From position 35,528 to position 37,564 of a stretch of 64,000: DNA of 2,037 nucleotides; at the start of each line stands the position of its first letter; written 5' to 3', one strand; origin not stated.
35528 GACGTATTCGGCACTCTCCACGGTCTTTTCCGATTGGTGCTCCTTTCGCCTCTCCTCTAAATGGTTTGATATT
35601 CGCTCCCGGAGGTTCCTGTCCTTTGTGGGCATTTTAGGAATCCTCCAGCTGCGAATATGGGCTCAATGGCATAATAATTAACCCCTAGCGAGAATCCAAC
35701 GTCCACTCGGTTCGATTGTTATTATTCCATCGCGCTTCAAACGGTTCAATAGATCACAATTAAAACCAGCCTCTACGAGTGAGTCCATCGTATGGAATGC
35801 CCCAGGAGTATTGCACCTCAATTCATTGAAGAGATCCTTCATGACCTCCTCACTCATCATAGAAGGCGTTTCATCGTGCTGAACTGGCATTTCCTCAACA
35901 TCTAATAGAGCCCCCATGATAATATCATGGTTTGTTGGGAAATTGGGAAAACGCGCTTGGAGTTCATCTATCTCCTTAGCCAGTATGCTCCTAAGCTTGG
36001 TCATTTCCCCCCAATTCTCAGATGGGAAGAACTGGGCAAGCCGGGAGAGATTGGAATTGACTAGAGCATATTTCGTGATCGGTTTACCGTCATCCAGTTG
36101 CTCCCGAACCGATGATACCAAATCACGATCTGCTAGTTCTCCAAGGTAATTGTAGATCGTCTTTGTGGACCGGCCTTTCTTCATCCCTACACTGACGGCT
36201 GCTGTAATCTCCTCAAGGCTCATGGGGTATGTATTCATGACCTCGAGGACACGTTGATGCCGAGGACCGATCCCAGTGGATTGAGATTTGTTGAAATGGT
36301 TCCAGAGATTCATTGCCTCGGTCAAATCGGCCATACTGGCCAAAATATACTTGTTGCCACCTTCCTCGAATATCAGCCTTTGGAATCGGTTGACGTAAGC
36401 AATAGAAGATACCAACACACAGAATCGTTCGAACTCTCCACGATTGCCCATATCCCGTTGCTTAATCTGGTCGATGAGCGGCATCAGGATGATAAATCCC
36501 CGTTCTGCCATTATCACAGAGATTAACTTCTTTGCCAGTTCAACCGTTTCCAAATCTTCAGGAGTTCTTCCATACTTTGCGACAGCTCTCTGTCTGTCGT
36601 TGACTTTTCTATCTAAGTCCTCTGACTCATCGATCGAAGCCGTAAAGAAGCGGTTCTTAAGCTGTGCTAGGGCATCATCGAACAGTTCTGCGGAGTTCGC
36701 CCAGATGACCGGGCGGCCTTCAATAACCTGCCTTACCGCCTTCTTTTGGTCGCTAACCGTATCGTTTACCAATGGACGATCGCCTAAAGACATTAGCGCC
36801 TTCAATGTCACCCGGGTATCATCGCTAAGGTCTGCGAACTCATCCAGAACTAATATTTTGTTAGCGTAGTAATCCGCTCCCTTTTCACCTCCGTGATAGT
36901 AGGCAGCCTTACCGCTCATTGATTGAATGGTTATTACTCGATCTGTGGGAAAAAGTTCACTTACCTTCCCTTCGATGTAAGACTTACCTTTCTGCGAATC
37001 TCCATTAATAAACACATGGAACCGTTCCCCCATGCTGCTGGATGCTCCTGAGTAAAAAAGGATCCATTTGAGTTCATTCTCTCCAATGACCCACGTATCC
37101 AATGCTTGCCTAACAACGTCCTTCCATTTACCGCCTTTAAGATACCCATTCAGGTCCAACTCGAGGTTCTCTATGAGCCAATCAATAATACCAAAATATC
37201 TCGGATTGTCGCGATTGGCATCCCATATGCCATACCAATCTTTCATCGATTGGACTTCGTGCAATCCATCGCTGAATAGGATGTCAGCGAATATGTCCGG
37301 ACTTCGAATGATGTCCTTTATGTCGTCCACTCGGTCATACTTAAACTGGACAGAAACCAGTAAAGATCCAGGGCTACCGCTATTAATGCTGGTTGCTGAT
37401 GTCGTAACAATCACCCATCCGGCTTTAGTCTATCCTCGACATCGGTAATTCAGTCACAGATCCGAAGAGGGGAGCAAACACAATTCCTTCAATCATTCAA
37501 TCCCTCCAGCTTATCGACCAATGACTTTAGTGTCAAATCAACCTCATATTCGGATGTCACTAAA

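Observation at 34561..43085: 8.5-kb integrated element in tRNA-Val, with intact att repeats and a defence cargo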

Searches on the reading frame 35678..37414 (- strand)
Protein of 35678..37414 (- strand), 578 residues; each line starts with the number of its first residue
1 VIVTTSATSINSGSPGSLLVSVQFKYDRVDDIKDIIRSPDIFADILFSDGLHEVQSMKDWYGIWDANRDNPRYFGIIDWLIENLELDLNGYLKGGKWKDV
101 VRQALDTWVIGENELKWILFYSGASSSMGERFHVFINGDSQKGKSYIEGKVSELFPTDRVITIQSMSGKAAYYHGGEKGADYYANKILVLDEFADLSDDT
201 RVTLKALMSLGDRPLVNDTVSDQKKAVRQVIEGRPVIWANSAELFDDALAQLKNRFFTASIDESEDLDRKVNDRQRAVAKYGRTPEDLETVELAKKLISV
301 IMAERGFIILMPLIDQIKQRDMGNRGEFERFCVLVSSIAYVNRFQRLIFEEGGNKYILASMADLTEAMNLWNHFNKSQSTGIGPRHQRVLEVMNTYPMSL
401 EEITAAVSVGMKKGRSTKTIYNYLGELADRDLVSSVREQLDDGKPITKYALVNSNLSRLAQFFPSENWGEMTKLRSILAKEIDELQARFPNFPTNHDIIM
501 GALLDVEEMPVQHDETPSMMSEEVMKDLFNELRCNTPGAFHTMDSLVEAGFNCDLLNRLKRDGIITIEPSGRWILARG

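Call 7: search_protein_families(library=pfam, proteins=[window:35678-37414:-], max_evalue=0.01)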
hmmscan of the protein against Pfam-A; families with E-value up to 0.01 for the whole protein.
window:35678-37414:- (578 aa): 0 families

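Call 8: search_protein_families(library=ncbifam, proteins=[window:35678-37414:-], max_evalue=0.01)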
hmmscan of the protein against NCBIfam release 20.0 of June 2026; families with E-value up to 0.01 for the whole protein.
window:35678-37414:- (578 aa): 0 families

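Call 9: search_protein_families(library=phrogs, proteins=[window:35678-37414:-], max_evalue=0.01)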
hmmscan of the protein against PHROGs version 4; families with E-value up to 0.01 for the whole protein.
window:35678-37414:- (578 aa): 2 families
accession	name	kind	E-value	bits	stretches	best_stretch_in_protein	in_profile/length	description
phrog_12057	-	unknown function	0.0013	18.6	1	99-277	15-190/493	-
phrog_2440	-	transcription regulation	0.0045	17.9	0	384-438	28-80/126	transcriptional regulator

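Call 10: search_protein_families(library=padloc, proteins=[window:35678-37414:-], max_evalue=0.01)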
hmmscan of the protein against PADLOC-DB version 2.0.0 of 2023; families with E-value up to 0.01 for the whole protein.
window:35678-37414:- (578 aa): 0 families

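Call 15: find_homologous_proteins(query=window:35678-37414:-)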
Query window:35678-37414:- (578 aa): 8 proteins with E <= 0.001 among 8000 candidates.
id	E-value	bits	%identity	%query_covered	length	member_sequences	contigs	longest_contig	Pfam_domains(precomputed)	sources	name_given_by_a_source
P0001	0.0e+0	1310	100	100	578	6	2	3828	PF27228.1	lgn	-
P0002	2.8e-260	883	68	99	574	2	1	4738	PF27228.1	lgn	-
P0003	1.1e-187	643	55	93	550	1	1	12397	PF27228.1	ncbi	-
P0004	8.9e-184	630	54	98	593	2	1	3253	PF27228.1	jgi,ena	-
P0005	7.7e-178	611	55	94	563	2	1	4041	PF27228.1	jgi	jgi:hypothetical protein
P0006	3.1e-168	579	51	96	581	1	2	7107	PF27228.1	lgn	-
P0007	1.0e-164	567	51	99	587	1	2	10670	PF27228.1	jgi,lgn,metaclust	metaclust:\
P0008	1.3e-5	42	22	54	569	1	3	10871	PF27228.1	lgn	-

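Call 16: find_encoding_contigs(protein=P0003, flank=10000, max_places=3)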
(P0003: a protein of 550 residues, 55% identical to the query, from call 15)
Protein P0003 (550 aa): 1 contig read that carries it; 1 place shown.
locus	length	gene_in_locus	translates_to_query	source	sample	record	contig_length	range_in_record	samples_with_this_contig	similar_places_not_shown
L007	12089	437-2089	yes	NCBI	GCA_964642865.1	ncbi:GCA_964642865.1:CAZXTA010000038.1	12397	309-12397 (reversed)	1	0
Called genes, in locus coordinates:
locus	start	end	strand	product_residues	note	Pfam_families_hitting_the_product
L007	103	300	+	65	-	-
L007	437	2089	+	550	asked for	PF27228:MTBMA_p00010_2nd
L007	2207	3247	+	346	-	PF00589:Phage_integrase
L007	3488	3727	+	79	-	-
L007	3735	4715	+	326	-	PF00814:TsaD, PF22521:HypF_C_2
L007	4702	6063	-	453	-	PF01368:DHH, PF02272:DHHA1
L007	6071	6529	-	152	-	PF08069:Ribosomal_S13_N, PF00312:Ribosomal_S15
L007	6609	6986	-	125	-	PF00293:NUDIX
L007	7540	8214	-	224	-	PF01269:Fibrillarin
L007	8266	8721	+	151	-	-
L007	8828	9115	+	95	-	-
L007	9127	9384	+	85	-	-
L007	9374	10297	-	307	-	PF23213:, PF23212:DUF7064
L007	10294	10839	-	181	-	PF00391:PEP-utilizers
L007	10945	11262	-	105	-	PF01326:PPDK_N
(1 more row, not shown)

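Call 17: find_encoding_contigs(protein=P0007, flank=10000, max_places=3)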
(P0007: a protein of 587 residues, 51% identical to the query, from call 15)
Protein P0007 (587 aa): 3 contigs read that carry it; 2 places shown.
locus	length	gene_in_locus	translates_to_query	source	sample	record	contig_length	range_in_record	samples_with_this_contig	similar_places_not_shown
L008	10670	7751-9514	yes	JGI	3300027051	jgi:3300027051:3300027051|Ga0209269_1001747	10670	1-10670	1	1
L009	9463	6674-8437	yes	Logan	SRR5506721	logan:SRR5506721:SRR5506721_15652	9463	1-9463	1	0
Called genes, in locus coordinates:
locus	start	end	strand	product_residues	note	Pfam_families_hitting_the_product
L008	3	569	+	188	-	?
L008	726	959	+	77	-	PF09932:DUF2164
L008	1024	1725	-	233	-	PF00891:Methyltransf_2, PF13847:Methyltransf_31, PF08241:Methyltransf_11, PF08242:Methyltransf_12, PF13649:Methyltransf_25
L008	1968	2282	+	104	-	PF11746:DUF3303 (faint)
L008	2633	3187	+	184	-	-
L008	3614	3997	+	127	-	-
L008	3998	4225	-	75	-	PF13392:HNH_3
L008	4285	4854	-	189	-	-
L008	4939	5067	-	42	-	-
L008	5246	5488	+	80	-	-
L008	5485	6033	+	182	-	-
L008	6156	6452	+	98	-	-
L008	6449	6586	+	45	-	-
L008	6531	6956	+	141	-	-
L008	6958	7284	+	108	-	-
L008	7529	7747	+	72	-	-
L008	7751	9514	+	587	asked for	PF27228:MTBMA_p00010_2nd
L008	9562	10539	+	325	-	PF00589:Phage_integrase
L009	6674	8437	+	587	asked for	PF27228:MTBMA_p00010_2nd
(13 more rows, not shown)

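Call 18: find_encoding_contigs(protein=P0006, flank=10000, max_places=3)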
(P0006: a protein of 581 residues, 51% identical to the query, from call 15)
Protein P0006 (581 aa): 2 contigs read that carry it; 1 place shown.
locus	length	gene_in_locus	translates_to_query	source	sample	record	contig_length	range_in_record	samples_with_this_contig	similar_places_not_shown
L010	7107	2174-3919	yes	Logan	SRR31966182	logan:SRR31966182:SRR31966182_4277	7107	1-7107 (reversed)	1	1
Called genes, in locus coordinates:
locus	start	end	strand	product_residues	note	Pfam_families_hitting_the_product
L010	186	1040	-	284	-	-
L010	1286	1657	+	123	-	-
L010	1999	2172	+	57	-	-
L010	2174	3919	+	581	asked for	PF27228:MTBMA_p00010_2nd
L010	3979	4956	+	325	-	PF00589:Phage_integrase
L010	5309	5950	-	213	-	PF00239:Resolvase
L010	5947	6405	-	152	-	-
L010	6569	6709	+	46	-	-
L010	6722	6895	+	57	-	-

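Call 20: find_related_loci(query=A1, collection=genome_contigs, flank=10000)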
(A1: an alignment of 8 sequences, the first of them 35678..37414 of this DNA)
Query A1 (578 aa) in genome_contigs; peptide patterns used: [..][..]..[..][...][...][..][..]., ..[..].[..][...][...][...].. (x = any residue, [..] = any of these).
517 stretches matched a pattern; 342 encode a relative of the query (tblastn E <= 1e-3); the best 80 are kept; 77 distinct loci.
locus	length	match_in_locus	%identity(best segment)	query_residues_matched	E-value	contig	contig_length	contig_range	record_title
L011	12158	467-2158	56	20-578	0e+0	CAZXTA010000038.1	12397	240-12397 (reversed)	MAG TPA_asm: uncultured Methanomassiliicoccus sp. isolate SRP178699_co1_481 genome assembly, contig: NODE_6841_length_12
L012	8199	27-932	22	96-396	1e-14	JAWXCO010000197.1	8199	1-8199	MAG: Bacteroidota bacterium isolate SP4G1.39 k99_2121357, whole genome shotgun sequence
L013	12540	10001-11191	23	109-493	2e-14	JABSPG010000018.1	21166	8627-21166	MAG: Ekhidna sp. isolate DT_28 DT-Ekhidna-1_scaffold_18, whole genome shotgun sequence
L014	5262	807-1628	25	107-371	2e-14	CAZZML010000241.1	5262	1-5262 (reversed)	MAG TPA_asm: uncultured Roseivirgaceae bacterium isolate SRP128015_co1_117 genome assembly, contig: NODE_28205_length_52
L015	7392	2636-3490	23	109-396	3e-14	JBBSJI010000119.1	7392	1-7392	MAG: Chitinophagales bacterium isolate LS4_maxbin2.396 LS4_maxbin2.396_K_2190417_L_7392_cov_33.0000, whole genome shotgu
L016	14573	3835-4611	26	109-370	4e-14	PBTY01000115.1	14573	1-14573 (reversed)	MAG: Rickettsiales bacterium isolate NP5 MHASMcontig_1046068, whole genome shotgun sequence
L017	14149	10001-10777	26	109-370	4e-14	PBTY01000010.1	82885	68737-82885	MAG: Rickettsiales bacterium isolate NP5 74868, whole genome shotgun sequence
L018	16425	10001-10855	24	109-396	1e-13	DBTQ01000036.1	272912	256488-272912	MAG TPA_asm: Bacteroidetes bacterium UBA1312 UBA1312_contig_9732, whole genome shotgun sequence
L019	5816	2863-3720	26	109-396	1e-13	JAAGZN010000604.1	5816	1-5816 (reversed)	MAG: Bacteroidetes bacterium isolate Cli_21 CliG_CONTIG1927200, whole genome shotgun sequence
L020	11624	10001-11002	24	96-427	2e-13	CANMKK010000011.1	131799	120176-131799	uncultured Aquimarina sp. isolate 513.fasta genome assembly, contig: NODE_11, whole genome shotgun sequence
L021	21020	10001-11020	24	109-453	4e-13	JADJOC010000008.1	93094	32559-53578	MAG: Chitinophagaceae bacterium isolate Fred_18-Q3-R57-64_BAT3C.305 tig00351157-10-929240, whole genome shotgun sequence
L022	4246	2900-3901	24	96-427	3e-13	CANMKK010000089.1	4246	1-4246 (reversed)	uncultured Aquimarina sp. isolate 513.fasta genome assembly, contig: NODE_89, whole genome shotgun sequence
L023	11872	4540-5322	27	106-370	4e-13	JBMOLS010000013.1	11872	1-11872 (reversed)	MAG: Bacteroidota bacterium isolate Betzabe_MAG030 MAG030_13, whole genome shotgun sequence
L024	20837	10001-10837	26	91-371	5e-13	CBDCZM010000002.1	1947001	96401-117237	MAG: Flavobacteriales bacterium isolate 1536215c-0b24-46d4-9d71-71e357b63602 genome assembly, contig: contig_2, whole ge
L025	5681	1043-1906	23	106-396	5e-13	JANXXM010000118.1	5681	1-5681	MAG: Ferruginibacter sp. isolate GL140_3_metabat_121 GL140_3_k141_1070583, whole genome shotgun sequence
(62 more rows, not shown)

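Call 21: find_related_loci(query=A1, collection=viral_contigs, flank=10000)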
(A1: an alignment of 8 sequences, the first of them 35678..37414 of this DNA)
Query A1 (578 aa) in viral_contigs; peptide patterns used: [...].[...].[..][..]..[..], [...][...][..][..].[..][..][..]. (x = any residue, [..] = any of these).
600 stretches matched a pattern, but none encodes a relative of the query by tblastn (E <= 1e-3).

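Call 22: search_dna_similar(query=window:35678-37414:-, collection=plasmids, mode=protein, max_evalue=0.001, max_rows=20)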
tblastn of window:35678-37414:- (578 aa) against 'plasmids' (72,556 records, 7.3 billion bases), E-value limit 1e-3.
No match.

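Call 23: search_dna_similar(query=window:35678-37414:-, collection=phages, mode=protein, max_evalue=0.001, max_rows=20)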
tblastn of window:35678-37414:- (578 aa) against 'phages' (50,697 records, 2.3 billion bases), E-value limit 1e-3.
No match.

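Call 24: search_solved_structures(query=A1, max_evalue=1)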
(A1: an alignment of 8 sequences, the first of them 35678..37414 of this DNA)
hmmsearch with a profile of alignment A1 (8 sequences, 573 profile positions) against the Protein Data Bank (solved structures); distinct sequences matched with E-value up to 1: 4.
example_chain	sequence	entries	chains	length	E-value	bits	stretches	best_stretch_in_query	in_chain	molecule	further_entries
4zpx_A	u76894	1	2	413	0.18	13.5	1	127-161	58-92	ATP-dependent protease Lon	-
3k1j_A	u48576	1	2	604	0.28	12.8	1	127-161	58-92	ATP-dependent protease Lon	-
3hhh_A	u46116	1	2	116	0.49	12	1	387-470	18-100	Transcriptional regulator, PadR family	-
7bio_A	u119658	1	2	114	0.86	11.2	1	444-479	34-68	Monooxygenase/putative anthronoxygenase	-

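Call 27: find_encoding_contigs(protein=P0002, flank=10000, max_places=3)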
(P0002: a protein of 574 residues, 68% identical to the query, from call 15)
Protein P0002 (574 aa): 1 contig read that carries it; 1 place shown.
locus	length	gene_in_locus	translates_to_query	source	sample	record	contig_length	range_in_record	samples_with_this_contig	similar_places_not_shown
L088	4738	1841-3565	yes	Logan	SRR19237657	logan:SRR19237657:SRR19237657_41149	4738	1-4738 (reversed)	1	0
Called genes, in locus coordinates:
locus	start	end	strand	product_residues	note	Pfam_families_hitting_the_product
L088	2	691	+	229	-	?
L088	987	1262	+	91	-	-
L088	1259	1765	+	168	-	PF13022:HTH_Tnp_1_2, PF13384:HTH_23 (faint)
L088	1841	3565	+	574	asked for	PF27228:MTBMA_p00010_2nd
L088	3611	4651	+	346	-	PF00589:Phage_integrase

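Call 28: find_encoding_contigs(protein=P0001, flank=10000, max_places=6)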
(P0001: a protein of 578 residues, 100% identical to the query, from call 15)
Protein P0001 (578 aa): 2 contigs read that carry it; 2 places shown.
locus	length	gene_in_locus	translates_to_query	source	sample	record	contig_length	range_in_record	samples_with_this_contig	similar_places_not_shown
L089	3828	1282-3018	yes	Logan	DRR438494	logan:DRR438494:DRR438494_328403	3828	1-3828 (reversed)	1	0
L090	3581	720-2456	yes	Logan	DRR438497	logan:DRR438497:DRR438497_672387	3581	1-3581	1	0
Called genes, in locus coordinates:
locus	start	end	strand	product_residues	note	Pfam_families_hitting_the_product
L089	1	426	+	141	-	?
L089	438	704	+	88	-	-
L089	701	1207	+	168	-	PF13022:HTH_Tnp_1_2 (weak)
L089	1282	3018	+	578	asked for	PF27228:MTBMA_p00010_2nd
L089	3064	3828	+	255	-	?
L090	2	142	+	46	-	?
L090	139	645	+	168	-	PF13022:HTH_Tnp_1_2 (weak)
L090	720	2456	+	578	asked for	PF27228:MTBMA_p00010_2nd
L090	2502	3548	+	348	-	PF00589:Phage_integrase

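Call 29: find_encoding_contigs(protein=P0005, flank=10000, max_places=3)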
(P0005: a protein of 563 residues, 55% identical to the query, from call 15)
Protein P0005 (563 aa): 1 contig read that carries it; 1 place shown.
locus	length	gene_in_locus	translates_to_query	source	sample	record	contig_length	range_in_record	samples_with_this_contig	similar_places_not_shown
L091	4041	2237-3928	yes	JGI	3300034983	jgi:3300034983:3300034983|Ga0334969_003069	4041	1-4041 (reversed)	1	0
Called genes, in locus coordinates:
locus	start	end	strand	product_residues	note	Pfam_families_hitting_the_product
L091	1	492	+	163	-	?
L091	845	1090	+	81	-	-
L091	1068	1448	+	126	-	-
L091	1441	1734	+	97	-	-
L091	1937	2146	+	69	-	-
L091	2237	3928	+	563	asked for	PF27228:MTBMA_p00010_2nd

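Call 33: find_homologous_proteins(query=A1, max_evalue=0.00001)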
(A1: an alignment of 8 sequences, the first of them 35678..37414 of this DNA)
Query A1 (8 sequences) (578 aa, profile of the alignment): 8 proteins with E <= 0.00001 among 8000 candidates.
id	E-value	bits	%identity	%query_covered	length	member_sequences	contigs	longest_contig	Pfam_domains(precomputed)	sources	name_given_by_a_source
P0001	1.6e-290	983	100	100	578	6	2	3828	PF27228.1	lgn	-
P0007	2.5e-284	962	51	99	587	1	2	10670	PF27228.1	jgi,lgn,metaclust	metaclust:\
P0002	4.3e-283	958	68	99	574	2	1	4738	PF27228.1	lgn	-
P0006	1.8e-282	956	51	96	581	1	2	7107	PF27228.1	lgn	-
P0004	2.6e-282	956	54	98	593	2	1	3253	PF27228.1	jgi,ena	-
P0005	1.1e-277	940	55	94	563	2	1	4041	PF27228.1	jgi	jgi:hypothetical protein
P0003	2.5e-260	883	55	93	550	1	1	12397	PF27228.1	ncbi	-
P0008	2.4e-162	560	22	54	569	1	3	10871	PF27228.1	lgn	-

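Call 39: search_protein_families(library=pfam, proteins=[P0008, P0007], max_evalue=0.1)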
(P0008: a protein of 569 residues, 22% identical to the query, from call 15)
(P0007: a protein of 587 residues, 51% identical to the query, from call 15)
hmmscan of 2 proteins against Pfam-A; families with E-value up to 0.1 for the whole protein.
P0008 (569 aa): 5 families
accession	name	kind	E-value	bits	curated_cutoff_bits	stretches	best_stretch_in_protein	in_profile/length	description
PF06414.18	Zeta_toxin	-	0.0025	17.7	22.3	0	172-199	11-38/199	Zeta toxin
PF14941.11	OAF_N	-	0.0049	17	27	1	92-195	38-144/150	Out at first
PF05970.20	PIF1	-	0.013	15.6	25.9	1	167-208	12-53/223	PIF1-like helicase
PF15027.12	MGT5A_N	-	0.037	14.2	27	1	472-534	50-116/137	MGT5A-like, N-terminal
PF01078.27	Mg_chelatase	-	0.038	13.8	20.3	0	179-213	24-58/207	Magnesium chelatase, subunit ChlI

P0007 (587 aa): 1 family
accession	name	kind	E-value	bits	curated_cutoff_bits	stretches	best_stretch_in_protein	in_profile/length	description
PF25195.1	DPC2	-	0.057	14.3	70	0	415-449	23-57/105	Diatom pyrenoid component 2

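Call 40: search_protein_families(library=ncbifam, proteins=[P0008], max_evalue=0.1)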
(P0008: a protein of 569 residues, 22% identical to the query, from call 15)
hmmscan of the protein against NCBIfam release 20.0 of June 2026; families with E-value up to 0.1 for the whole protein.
P0008 (569 aa): 0 families

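Call 49: predict_structure(alignment_id=A1)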
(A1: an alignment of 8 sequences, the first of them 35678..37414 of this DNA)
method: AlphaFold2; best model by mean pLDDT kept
length: 578 residues; sequences in the alignment: 8
mean_pLDDT: 57.9   pTM: 0.41
mean pLDDT of the five models: 57.9, 51.7, 49.7, 47.4, 46.6
residues with pLDDT >= 90: 2; 70-90: 208; 50-70: 150; < 50: 218
segments of 3 or more residues with pLDDT < 50: 1-16, 109-268, 270-272, 319-321, 373-383, 456-464, 507-519
pLDDT, mean of each block of 10 residues (from residue 1): 34 41 59 63 74 80 78 72 60 64 55 37 32 37 42 44 38 36 33 34 33 23 22 25 32 33 41 58 68 61 61 64 54 63 73 76 71 43 61 79 86 82 77 76 81 49 52 78 82 75 57 39 79 70 83 80 81 77
secondary structure, 60 per line:
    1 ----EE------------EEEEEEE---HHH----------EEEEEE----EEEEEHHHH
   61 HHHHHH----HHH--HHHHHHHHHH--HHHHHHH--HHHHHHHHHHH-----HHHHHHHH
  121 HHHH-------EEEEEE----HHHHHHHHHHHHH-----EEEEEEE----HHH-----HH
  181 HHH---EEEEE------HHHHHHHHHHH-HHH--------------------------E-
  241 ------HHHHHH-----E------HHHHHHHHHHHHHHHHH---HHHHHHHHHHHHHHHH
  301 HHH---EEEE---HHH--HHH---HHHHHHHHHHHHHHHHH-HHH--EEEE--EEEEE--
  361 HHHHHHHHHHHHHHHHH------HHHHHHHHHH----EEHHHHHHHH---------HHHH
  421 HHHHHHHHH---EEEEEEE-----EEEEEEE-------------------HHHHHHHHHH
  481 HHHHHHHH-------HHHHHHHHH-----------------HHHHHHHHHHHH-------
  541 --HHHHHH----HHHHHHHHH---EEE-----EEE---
elements in order: E19-25 E42-47 E52-56 H57-66 H76-85 H88-94 H97-107 H113-124 E132-137 H142-154 E160-166 H179-183 E187-191 H198-208 H247-252 H265-281 H285-303 E307-310 H325-341 E348-351 E354-358 H361-377 H384-393 H400-407 H417-429 E433-439 E445-451 H471-488 H496-504 H522-533 H543-548 H553-561 E565-567 E573-575

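Call 52: search_protein_representatives(alignment_id=A1)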
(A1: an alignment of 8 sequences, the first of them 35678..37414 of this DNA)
Query: 8 sequences, 573 profile positions. Proteins with E-value up to 0.001 (for the whole library): 5478; up to 1e-10: 2708; up to 1e-30: 208. The best 150 are listed.
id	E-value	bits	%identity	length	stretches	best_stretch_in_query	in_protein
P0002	1.4e-283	958.2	-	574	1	4-573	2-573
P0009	3.5e-92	326.2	-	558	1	19-486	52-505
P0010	1.9e-90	320.5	-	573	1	41-492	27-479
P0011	8.7e-86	305.1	-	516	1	68-491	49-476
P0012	1.0e-82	295.0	-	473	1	82-488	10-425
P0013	4.8e-82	292.7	-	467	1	82-440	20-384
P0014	3.9e-81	289.7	-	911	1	17-441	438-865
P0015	3.9e-81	289.7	-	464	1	72-456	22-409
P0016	1.3e-79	284.7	-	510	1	50-504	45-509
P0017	6.2e-79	282.5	-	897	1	19-441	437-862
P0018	9.6e-79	281.8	-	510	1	71-496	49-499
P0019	5.4e-74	266.2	-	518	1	82-549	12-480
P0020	1.4e-73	264.8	-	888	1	20-440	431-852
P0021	3.8e-73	263.3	-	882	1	19-441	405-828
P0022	2.5e-72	260.7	-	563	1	18-441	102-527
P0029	2.3e-68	247.6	-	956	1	87-440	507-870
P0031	1.9e-67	244.5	-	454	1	85-448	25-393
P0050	6.0e-60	219.8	-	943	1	32-434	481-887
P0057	6.4e-58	213.1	-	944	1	12-436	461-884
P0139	3.6e-35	138.0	-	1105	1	62-393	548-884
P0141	4.4e-35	137.7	-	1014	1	34-413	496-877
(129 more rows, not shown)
